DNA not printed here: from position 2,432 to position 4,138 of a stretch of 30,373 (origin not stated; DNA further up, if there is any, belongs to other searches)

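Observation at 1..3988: Three-gene cluster of surface/secreted lipoproteins (EG-linker Gly-rich protein, VWA MIDAS lipoprotein, beta-helix lipoprotein with Cys knot): a candidate uncharacterised adhesion or surface complex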

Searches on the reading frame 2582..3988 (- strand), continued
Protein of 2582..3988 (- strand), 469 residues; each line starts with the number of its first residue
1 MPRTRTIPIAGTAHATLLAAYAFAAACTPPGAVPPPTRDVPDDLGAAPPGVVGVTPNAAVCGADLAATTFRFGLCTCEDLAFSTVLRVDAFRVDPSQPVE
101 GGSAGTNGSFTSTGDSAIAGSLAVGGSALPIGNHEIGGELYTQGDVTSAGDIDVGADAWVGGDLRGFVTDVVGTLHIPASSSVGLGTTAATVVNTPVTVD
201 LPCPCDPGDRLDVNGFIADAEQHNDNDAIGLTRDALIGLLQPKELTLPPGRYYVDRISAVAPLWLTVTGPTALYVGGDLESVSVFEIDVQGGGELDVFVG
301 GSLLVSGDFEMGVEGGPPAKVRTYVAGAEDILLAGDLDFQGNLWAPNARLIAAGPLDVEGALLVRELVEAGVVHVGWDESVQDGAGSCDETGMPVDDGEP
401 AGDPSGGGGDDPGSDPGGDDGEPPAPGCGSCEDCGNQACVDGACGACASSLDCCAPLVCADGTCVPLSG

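Call 74: find_encoding_contigs(protein=P0134, flank=8000, max_places=1)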
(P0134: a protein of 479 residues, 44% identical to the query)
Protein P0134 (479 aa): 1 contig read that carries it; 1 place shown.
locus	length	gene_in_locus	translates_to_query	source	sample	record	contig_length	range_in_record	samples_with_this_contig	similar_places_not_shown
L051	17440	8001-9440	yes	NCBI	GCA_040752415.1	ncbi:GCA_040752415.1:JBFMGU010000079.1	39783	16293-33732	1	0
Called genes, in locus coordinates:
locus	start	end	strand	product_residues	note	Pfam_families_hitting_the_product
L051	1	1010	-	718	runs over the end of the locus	PF16656:Pur_ac_phosph_N, PF00149:Metallophos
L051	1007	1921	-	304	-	PF13371:TPR_9 (faint), PF13414:TPR_11 (faint), PF13431:TPR_17 (faint), PF00515:TPR_1 (faint), PF07719:TPR_2 (faint), PF13181:TPR_8 (faint), PF13432:TPR_16 (weak), PF14559:TPR_19 (weak), +2 more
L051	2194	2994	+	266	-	-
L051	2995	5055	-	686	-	PF17152:CHASE8 (weak), PF00672:HAMP, PF00015:MCPsignal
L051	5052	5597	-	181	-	PF13689:DUF4154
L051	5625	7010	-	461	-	-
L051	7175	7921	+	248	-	-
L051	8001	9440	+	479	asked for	PF23981:DUF7305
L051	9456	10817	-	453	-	PF01266:DAO (weak), PF01494:FAD_binding_3, PF13450:NAD_binding_8 (weak), PF01494:FAD_binding_3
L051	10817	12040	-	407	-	PF00512:HisKA, PF02518:HATPase_c, PF00072:Response_reg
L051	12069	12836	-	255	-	PF00989:PAS, PF13188:PAS_8 (weak), PF08448:PAS_4, PF12860:PAS_7, PF13426:PAS_9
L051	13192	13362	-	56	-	-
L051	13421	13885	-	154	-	PF00571:CBS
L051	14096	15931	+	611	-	PF13625:Helicase_C_3, PF00270:DEAD (weak), PF04851:ResIII, PF16203:ERCC3_RAD25_C, PF00271:Helicase_C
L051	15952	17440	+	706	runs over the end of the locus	PF13625:Helicase_C_3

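Call 75: find_encoding_contigs(protein=P0145, flank=8000, max_places=1)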
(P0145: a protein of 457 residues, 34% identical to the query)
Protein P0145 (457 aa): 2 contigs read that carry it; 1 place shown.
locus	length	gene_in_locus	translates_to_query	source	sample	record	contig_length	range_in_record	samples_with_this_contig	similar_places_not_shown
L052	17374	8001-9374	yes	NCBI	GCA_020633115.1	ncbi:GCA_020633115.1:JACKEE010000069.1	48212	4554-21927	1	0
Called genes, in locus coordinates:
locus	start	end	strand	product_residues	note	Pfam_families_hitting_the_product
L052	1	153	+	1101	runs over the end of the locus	PF13569:DUF4132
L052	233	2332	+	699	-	PF00069:Pkinase, PF07714:PK_Tyr_Ser-Thr, PF13620:CarboxypepD_reg (faint), PF08308:PEGA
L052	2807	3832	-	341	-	PF08240:ADH_N, PF16912:Glu_dehyd_C, PF00107:ADH_zinc_N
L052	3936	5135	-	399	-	PF00155:Aminotran_1_2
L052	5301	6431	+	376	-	-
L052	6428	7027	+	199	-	PF07638:Sigma70_ECF (weak), PF04542:Sigma70_r2, PF08281:Sigma70_r4_2, PF04545:Sigma70_r4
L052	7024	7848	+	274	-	PF13428:TPR_14 (faint)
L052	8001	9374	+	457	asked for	PF20597:pAdhesive_15 (faint), PF23981:DUF7305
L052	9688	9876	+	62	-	-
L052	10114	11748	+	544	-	PF07690:MFS_1, PF00854:PTR2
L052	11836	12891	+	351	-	PF01757:Acyl_transf_3 (faint), PF07786:HGSNAT_cat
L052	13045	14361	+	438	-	PF03349:Toluene_X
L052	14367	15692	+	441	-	PF03349:Toluene_X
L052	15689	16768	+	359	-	-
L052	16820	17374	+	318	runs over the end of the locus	-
